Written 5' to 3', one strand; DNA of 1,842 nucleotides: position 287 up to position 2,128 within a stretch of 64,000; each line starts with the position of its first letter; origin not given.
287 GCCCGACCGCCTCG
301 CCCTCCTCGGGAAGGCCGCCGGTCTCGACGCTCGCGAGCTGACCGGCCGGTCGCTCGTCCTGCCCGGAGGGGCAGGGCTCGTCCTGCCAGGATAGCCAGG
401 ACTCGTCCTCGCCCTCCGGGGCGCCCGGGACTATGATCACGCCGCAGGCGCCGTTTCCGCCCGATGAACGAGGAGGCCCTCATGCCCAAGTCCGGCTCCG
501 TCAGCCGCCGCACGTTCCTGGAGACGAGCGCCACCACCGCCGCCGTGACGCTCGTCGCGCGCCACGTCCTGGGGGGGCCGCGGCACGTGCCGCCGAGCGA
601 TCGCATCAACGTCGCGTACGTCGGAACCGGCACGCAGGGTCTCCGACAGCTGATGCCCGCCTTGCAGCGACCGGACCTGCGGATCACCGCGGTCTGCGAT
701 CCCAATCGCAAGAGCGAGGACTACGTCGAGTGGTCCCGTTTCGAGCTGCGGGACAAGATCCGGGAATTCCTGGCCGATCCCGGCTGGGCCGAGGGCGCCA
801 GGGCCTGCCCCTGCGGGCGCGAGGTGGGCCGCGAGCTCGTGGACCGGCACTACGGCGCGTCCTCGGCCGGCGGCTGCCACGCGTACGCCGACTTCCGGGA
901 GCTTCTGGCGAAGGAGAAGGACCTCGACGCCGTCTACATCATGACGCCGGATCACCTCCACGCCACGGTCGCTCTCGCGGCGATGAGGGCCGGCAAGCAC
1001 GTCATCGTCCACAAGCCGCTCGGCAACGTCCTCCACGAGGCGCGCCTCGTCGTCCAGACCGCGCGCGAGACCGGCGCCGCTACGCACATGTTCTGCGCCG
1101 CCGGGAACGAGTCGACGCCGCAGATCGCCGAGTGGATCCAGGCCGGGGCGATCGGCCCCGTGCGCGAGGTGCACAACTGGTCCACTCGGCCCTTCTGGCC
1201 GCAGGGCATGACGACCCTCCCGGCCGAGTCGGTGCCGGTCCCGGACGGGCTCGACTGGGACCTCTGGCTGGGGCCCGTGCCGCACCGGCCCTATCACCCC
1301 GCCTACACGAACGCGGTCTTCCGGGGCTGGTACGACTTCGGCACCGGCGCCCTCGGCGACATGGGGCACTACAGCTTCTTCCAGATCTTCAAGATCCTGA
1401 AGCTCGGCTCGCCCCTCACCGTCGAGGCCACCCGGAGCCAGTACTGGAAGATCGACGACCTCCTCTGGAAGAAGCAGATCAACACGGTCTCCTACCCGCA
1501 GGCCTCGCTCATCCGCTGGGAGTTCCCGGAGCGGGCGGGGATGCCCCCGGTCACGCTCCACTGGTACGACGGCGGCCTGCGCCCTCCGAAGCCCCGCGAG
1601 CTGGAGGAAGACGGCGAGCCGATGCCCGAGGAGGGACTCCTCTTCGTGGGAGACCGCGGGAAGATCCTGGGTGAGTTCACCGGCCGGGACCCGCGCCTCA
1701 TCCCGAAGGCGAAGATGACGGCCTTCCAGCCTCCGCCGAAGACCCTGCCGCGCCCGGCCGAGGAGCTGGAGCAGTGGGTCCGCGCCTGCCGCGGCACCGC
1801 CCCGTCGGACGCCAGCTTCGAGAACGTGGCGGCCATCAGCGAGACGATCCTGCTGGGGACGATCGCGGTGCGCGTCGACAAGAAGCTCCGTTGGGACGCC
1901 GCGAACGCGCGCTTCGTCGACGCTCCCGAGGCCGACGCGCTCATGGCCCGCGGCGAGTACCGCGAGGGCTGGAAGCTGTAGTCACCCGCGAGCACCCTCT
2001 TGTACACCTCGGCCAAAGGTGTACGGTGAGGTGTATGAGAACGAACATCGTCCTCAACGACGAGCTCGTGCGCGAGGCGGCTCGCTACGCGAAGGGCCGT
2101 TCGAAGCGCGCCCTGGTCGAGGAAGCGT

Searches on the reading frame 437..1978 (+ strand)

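Call 57: search_protein_families(library=pfam, proteins=[window:437-1978:+], max_evalue=0.0001)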
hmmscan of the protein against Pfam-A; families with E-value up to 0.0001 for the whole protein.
window:437-1978:+ (514 aa): 2 families
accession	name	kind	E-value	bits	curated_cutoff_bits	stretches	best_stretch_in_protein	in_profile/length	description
PF19051.5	GFO_IDH_MocA_C2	-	1.6e-21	77.5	23.3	1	253-331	36-113/254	Oxidoreductase family, C-terminal alpha/beta domain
PF01408.29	GFO_IDH_MocA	-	2.9e-19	70.3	24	1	145-215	46-115/120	Oxidoreductase family, NAD-binding Rossmann fold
